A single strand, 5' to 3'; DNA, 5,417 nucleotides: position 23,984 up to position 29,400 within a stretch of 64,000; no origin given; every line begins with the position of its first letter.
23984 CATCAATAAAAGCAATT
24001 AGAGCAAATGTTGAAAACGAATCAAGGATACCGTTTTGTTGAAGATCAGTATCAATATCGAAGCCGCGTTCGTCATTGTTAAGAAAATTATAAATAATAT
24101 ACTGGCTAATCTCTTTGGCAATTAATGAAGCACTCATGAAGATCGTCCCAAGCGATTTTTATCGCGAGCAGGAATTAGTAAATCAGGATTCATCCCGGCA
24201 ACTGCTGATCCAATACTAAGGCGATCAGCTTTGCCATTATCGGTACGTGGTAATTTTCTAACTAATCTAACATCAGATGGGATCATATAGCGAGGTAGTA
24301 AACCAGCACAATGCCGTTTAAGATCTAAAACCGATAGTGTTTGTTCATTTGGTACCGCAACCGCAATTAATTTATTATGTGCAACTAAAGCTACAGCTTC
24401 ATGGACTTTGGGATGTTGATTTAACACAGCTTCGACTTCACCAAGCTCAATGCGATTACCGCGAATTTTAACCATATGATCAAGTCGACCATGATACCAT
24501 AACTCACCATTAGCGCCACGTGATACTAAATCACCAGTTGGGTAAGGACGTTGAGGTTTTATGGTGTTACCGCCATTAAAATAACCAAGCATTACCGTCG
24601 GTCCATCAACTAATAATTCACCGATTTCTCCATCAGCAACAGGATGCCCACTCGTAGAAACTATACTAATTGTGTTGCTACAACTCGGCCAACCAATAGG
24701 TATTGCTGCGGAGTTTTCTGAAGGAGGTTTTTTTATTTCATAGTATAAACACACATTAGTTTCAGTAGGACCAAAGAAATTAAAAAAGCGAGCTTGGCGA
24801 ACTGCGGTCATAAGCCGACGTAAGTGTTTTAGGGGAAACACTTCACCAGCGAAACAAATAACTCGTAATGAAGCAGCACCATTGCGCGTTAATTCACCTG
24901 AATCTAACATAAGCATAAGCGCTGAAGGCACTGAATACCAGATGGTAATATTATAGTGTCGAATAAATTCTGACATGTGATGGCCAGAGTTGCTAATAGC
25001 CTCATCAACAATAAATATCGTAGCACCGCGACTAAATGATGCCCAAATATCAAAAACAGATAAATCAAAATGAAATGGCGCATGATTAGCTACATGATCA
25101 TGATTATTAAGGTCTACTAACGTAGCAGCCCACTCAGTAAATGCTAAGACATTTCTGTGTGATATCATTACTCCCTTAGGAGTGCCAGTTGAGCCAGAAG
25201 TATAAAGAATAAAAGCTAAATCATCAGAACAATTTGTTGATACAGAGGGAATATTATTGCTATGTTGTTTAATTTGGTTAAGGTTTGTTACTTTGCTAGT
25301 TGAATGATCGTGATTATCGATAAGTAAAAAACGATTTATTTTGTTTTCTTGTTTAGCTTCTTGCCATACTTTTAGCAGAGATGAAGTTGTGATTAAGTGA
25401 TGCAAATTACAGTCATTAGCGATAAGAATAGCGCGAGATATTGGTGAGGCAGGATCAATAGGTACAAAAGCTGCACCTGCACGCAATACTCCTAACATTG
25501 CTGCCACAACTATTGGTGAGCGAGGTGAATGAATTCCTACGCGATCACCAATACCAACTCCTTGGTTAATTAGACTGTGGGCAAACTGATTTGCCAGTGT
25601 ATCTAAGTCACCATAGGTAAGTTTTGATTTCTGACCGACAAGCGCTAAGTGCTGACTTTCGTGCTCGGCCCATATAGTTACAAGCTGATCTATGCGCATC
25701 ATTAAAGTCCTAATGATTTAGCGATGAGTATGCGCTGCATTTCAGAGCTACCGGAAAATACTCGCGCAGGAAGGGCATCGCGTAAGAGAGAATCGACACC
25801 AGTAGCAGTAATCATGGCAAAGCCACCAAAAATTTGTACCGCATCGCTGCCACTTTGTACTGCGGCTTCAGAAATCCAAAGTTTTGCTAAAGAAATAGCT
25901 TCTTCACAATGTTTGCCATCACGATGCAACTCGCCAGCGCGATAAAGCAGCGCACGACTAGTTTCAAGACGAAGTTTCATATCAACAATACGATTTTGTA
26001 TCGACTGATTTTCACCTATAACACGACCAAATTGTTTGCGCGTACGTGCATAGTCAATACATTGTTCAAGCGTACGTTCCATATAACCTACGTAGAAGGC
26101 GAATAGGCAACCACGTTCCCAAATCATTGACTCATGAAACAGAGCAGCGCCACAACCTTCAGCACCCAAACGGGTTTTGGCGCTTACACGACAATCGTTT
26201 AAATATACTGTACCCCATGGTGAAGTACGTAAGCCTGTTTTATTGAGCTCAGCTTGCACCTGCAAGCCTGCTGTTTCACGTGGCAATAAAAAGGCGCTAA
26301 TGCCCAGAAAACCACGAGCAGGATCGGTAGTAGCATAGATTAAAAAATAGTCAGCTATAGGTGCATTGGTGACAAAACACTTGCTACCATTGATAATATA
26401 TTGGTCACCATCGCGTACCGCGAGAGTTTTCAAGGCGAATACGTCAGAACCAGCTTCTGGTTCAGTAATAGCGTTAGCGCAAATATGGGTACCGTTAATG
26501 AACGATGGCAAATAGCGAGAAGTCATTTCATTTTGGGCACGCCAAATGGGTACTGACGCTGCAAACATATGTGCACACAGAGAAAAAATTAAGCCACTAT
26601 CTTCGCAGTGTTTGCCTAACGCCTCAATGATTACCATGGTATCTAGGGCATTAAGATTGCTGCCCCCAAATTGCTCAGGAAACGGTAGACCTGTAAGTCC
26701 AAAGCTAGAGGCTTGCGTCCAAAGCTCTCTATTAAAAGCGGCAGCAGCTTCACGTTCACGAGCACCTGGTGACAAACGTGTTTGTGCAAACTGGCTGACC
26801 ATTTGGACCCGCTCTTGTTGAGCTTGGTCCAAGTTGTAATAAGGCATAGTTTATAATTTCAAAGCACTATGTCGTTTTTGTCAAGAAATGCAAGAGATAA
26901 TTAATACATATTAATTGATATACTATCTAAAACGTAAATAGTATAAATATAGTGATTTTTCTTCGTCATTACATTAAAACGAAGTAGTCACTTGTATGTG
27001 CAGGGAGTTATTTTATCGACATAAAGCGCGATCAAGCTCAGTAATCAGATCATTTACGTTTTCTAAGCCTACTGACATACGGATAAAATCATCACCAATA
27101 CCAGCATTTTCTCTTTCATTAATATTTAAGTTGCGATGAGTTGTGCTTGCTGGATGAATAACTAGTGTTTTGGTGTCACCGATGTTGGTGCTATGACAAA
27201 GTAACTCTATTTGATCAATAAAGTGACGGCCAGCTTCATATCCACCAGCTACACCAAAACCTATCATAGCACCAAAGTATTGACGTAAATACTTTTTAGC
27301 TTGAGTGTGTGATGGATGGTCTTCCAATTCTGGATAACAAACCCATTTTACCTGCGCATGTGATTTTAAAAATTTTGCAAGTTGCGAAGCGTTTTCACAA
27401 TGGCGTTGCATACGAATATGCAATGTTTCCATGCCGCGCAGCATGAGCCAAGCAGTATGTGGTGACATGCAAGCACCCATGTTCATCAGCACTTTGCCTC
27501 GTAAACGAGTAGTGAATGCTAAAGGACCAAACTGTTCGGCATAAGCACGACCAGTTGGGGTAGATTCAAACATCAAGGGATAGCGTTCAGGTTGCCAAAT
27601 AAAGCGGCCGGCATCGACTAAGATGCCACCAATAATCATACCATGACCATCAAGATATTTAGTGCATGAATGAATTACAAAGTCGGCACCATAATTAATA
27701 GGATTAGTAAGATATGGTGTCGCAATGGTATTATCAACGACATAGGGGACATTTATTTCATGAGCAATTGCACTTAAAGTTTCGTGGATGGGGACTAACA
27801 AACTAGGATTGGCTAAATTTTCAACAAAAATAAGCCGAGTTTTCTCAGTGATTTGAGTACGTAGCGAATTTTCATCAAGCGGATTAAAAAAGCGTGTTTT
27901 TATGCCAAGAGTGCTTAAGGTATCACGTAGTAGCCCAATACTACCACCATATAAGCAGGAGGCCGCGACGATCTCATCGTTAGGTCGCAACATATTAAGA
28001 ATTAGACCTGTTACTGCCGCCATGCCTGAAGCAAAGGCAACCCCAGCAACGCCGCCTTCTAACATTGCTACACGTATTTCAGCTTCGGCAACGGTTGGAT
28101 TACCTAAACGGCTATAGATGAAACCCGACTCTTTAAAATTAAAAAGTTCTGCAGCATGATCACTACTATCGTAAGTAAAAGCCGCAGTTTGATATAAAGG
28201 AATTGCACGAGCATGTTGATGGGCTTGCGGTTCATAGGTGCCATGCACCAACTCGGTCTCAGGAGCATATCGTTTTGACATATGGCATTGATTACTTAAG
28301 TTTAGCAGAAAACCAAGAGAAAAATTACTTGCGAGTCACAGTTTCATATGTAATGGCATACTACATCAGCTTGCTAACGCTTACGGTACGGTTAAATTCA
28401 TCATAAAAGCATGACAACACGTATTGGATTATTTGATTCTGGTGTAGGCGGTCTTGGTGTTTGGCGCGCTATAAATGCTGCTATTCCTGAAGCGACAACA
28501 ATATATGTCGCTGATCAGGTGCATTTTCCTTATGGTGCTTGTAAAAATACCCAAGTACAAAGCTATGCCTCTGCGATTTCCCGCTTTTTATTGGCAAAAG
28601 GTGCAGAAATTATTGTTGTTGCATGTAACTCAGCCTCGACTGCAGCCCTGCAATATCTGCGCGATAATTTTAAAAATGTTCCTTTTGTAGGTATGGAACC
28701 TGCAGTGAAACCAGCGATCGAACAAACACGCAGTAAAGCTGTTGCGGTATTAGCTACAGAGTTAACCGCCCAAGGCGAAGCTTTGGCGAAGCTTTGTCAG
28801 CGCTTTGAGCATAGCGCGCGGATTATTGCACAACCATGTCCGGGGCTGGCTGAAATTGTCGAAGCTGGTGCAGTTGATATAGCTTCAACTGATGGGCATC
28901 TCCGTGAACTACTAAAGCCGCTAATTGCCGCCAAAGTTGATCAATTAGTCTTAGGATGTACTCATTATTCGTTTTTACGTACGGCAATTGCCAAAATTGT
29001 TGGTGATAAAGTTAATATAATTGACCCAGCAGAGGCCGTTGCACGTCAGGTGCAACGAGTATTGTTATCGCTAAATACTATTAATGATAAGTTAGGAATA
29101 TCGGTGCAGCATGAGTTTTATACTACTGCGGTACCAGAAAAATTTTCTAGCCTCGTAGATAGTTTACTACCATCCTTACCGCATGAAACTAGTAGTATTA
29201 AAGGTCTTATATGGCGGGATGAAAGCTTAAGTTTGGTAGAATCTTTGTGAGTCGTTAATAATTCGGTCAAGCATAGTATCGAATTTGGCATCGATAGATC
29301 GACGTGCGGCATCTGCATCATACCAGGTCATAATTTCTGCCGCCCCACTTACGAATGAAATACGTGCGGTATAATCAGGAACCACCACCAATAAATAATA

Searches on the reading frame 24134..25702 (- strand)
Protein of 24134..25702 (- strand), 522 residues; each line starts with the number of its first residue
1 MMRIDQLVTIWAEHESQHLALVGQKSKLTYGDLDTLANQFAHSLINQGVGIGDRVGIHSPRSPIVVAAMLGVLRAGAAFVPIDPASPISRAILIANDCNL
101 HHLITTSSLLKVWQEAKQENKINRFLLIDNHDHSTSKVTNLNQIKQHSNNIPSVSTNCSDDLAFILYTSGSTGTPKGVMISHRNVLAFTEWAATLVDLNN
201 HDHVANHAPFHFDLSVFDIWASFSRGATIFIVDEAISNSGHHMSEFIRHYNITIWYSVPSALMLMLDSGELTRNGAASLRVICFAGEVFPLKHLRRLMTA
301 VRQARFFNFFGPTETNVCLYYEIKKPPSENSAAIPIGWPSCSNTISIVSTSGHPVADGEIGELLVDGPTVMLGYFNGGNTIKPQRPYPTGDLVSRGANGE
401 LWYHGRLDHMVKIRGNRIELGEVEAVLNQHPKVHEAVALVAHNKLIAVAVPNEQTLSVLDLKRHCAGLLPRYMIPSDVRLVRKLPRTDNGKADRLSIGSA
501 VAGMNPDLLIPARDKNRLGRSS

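Call 4: search_protein_families(library=pfam, proteins=[window:24134-25702:-], max_evalue=0.01)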
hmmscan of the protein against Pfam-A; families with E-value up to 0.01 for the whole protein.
window:24134-25702:- (522 aa): 2 families
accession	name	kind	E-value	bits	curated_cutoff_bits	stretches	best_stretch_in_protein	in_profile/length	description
PF00501.34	AMP-binding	-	8.2e-86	288.6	29.9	1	11-375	4-384/384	AMP-binding enzyme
PF13193.12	AMP-binding_C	-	5.7e-11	43.6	24.5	1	422-491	1-76/76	AMP-binding enzyme C-terminal domain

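Call 5: search_protein_families(library=ncbifam, proteins=[window:24134-25702:-], max_evalue=0.01)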
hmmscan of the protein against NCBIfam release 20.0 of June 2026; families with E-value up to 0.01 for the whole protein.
window:24134-25702:- (522 aa): 106 families (the best 25 are shown)
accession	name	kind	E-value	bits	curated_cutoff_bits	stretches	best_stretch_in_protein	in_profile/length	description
TIGR01733.1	AA-adenyl-dom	subfamily_domain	1.8e-106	356.4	317.4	1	29-438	1-409/409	amino acid adenylation domain-containing protein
NF004282.0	PRK05691.1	subfamily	9.6e-99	330.5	4090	2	143-497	3853-4222/4334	non-ribosomal peptide synthase/polyketide synthase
NF003417.0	PRK04813.1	subfamily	8.8e-85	285.1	476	1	7-501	8-503/505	D-alanine--poly(phosphoribitol) ligase subunit DltA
TIGR01734.1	D-ala-DACP-lig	equivalog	2.2e-82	277.2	559.85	1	8-501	6-502/504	D-alanine--poly(phosphoribitol) ligase subunit DltA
TIGR03098.1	ligase_PEP_1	hypoth_equivalog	8.8e-79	265.3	592.35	1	4-497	2-514/517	acyl-CoA ligase (AMP-forming), exosortase A system-associated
NF038078.1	NRPS_MxcG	equivalog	3.6e-71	239.9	2300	1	10-498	464-957/1442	myxochelin non-ribosomal peptide synthetase MxcG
NF041803.1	NRPS_SolG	exception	7.2e-68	229.1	2200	1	18-496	577-1069/1163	solanimycin non-ribosomal peptide synthetase SolG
NF004837.0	PRK06187.1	subfamily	8.9e-68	228.8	476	1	2-498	8-519/531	long-chain-fatty-acid--CoA ligase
NF047350.1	aureusi_NRPS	equivalog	1e-64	218.3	2500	1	8-496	1440-1907/2373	aureusimine non-ribosomal peptide synthetase AusA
NF006182.0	PRK08316.1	subfamily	1.5e-57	195.3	663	1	4-491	13-507/523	fatty acyl-CoA synthetase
NF007605.2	PRK10252.1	equivalog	5.1e-54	183.3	2400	1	6-496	458-956/1292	enterobactin non-ribosomal peptide synthetase EntF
NF004808.0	PRK06155.1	equivalog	1.5e-49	168.7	722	1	7-496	26-517/542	ATP-dependent acyl-CoA ligase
NF006181.0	PRK08314.1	subfamily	1.1e-48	165.9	705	1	9-491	31-544/563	long-chain-fatty-acid--CoA ligase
NF052269.1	Staph_lig_FadD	equivalog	1.4e-48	165.5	650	1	11-499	9-491/499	long-chain-fatty-acid--CoA ligase FadD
NF005947.1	PRK08008.1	equivalog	2.2e-48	165.2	651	1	22-494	32-514/518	crotonobetaine/carnitine-CoA ligase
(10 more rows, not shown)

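Call 63: search_dna_similar(query=window:24134-25702:-, collection=plasmids, mode=protein, max_rows=12)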
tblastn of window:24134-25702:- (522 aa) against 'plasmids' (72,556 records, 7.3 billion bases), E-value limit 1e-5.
In 10 record(s) the limit of 40 matching pieces per record was reached: places in those records are undercounted.
Records with a match: 3522; places in all: 13249; records where one place covers at least 80% of the query: 3154.
Best place of each record, by identity: <60% 3522.
By first word of the organism name: Streptomyces 311; Rhizobium 307; Sinorhizobium 193; Bacillus 191; Salmonella 182; Klebsiella 161; Rhodococcus 141; Ralstonia 137; Pseudosulfitobacter 129; Burkholderia 79; and 298 more.
By predicted mobility (MOB-suite, as given by PLSDB): non-mobilizable 2109; conjugative 826; mobilizable 587.
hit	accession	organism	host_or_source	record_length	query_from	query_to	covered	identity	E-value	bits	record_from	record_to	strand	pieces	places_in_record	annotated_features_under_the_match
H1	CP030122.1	Brasilonema octagenarum UFV-E1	Eucalyptus grandis,mixed culture,leaves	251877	1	494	95%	44.3%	1e-122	403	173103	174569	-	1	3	D-alanine--poly(phosphoribitol) ligase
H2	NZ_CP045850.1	Streptomyces clavuligerus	pure culture single spore ...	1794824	6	502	95%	39.2%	7e-102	343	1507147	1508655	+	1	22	none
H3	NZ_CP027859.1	Streptomyces clavuligerus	Cell culture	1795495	6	502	95%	39.2%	7e-102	343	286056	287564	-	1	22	none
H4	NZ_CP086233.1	Streptomyces clavuligerus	whole organism,soil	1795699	6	502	95%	39.2%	7e-102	343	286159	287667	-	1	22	none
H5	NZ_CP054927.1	Streptomyces microflavus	Single cell,soil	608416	20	498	92%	37.4%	8e-87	300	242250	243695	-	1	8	amino acid adenylation domain-containing protein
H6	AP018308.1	Aulosira laxa NIES-50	-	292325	6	499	95%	35.7%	2e-73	261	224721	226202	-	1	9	amino acid adenylation domain protein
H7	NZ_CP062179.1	Mycetohabitans endofungorum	Rhizopus microsporus,bacterial ...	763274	26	491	89%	37.8%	3e-92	315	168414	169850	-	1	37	amino acid adenylation domain-containing protein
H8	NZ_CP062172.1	Mycetohabitans rhizoxinica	Rhizopus microsporus,bacterial ...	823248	26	491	89%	37.8%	3e-92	315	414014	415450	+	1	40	amino acid adenylation domain-containing protein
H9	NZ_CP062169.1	Mycetohabitans endofungorum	Rhizopus microsporus,bacterial ...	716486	26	491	89%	37.8%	6e-92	314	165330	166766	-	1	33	amino acid adenylation domain-containing protein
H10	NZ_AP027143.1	Methylocystis iwaonis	-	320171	20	497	92%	36.5%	4e-87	300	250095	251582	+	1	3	AMP-binding protein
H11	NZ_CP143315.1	Methylocystis iwaonis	cell culture,rice rhizosphere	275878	20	497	92%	36.5%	1e-83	290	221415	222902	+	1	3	AMP-binding protein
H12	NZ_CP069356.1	Microvirga sp. VF16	Vachellia farnesiana,Cell culture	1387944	26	499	91%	36.5%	8e-99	334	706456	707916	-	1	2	none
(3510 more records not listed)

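Call 64: get_annotated_region(hit=H1, flank=9000)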
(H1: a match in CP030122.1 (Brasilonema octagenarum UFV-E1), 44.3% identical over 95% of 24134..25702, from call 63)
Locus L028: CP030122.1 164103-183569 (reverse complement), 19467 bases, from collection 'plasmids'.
description: Brasilonema octagenarum UFV-E1 plasmid pBOCT1, complete sequence
organism: Brasilonema octagenarum UFV-E1 (NCBI taxid 417106)
taxonomy: Bacteria; Cyanobacteriota; Cyanophyceae; Nostocales; Scytonemataceae; Brasilonema; Brasilonema octagenarum; Brasilonema octagenarum UFV-E1
host: -; source: Eucalyptus grandis,mixed culture,leaves; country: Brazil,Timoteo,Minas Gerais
typing (MOB-suite, as given by PLSDB): non-mobilizable; mating-pair formation MPF_T
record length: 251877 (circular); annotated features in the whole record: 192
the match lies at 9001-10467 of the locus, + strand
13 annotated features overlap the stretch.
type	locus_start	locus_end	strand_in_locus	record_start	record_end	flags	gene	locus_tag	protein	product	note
CDS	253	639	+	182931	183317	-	-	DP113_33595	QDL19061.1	four helix bundle protein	-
CDS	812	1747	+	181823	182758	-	-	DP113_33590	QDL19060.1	integrase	-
CDS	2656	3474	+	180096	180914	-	-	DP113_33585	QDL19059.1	response regulator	-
CDS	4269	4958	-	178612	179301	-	-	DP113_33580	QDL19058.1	hypothetical protein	-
CDS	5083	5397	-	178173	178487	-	-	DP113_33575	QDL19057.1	hypothetical protein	-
CDS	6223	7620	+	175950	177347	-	-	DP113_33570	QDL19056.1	cytochrome P450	-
CDS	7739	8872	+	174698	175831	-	-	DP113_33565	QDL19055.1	acyl-CoA dehydrogenase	-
CDS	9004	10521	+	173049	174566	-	-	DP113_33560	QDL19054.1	D-alanine--poly(phosphoribitol) ligase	-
CDS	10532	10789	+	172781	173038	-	-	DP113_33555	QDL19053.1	acyl carrier protein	-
CDS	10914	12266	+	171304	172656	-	-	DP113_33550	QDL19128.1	NAD(P)/FAD-dependent oxidoreductase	-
CDS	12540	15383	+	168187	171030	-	-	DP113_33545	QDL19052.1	hypothetical protein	-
CDS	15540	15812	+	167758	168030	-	-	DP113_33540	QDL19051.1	hypothetical protein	-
CDS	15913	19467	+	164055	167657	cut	-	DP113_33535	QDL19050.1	non-ribosomal peptide synthetase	-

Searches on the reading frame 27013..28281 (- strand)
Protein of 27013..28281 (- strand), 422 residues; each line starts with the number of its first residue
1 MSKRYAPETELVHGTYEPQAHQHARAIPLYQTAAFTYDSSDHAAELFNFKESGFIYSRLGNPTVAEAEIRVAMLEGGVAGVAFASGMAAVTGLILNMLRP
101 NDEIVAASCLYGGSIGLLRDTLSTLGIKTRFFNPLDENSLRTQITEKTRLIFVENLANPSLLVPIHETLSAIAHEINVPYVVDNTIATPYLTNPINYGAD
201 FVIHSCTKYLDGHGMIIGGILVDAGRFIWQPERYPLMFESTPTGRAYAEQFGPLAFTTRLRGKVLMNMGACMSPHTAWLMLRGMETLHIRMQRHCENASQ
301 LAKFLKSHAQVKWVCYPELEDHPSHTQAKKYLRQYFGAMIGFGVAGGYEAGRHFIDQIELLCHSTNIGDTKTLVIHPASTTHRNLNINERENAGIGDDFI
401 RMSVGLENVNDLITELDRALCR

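Call 4: search_protein_families(library=pfam, proteins=[window:27013-28281:-], max_evalue=0.01)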
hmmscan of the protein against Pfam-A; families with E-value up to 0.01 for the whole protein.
window:27013-28281:- (422 aa): 3 families
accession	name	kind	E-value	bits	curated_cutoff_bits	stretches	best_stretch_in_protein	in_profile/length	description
PF01053.26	Cys_Met_Meta_PP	-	2.6e-121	405.2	27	1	8-420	1-380/381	Cys/Met metabolism PLP-dependent enzyme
PF00155.27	Aminotran_1_2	-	0.0018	17.9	19.7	1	78-184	66-186/361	Aminotransferase class I and II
PF06838.17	Met_gamma_lyase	-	0.0074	15.3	24.2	0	50-226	46-241/405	Methionine gamma-lyase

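Call 5: search_protein_families(library=ncbifam, proteins=[window:27013-28281:-], max_evalue=0.01)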
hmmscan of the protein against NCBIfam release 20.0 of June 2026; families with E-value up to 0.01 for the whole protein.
window:27013-28281:- (422 aa): 48 families (the best 25 are shown)
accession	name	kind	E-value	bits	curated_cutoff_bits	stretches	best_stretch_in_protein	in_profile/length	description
TIGR01326.1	OAH_OAS_sulfhy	subfamily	2.5e-155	517.3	495.1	1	8-420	3-417/418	O-acetylhomoserine aminocarboxypropyltransferase/cysteine synthase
NF006096.0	PRK08248.1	equivalog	1.1e-144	482.3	726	1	3-420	5-425/431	homocysteine synthase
NF006004.0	PRK08134.1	equivalog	6.7e-139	463.3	636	1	6-420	8-425/433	O-acetylhomoserine aminocarboxypropyltransferase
NF004650.0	PRK05994.1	equivalog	3.2e-137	457.8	667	1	8-420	9-424/427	O-acetylhomoserine aminocarboxypropyltransferase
NF005872.0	PRK07812.1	equivalog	4.7e-132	440.6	703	1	3-419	13-431/439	bifunctional o-acetylhomoserine/o-acetylserine sulfhydrylase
NF004757.0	PRK06084.1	equivalog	3.1e-130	434.8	790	1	7-420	3-420/425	bifunctional O-acetylhomoserine aminocarboxypropyltransferase/cysteine synthase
NF005215.0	PRK06702.1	equivalog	2.9e-117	392.2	709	1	3-420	3-422/432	bifunctional O-acetylhomoserine aminocarboxypropyltransferase/cysteine synthase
TIGR01328.1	met_gam_lyase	equivalog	4.1e-113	378.2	549.7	2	6-223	3-220/391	methionine gamma-lyase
NF005695.0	PRK07503.1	equivalog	4e-112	374.9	666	2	9-223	12-226/403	methionine gamma-lyase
NF004876.0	PRK06234.1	subfamily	3.1e-106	355.8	666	2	9-229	11-233/400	methionine gamma-lyase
NF004125.0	PRK05613.1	equivalog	3.6e-106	355.2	765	1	5-419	12-433/437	O-acetylhomoserine/O-acetylserine sulfhydrylase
NF006003.0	PRK08133.1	equivalog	4.5e-106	354.9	522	2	5-229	10-233/396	O-succinylhomoserine sulfhydrylase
TIGR01325.1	O_suc_HS_sulf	equivalog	2.6e-101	339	510.05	2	17-226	11-218/380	O-succinylhomoserine sulfhydrylase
NF005263.0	PRK06767.1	equivalog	7.2e-99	331.4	617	2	4-225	3-224/392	methionine gamma-lyase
NF004609.0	PRK05939.1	equivalog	4.7e-94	315.6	555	1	8-420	7-408/412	cystathionine gamma-synthase family protein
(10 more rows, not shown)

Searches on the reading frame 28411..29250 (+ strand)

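Call 18: search_protein_families(library=pfam, proteins=[window:28411-29250:+], max_evalue=0.001)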
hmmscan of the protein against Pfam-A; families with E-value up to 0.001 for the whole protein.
window:28411-29250:+ (279 aa): 1 family
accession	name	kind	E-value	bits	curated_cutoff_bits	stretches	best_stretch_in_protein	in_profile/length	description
PF01177.27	Asp_Glu_race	-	3.7e-19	69.8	31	1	19-213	18-210/211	Asp/Glu/Hydantoin racemase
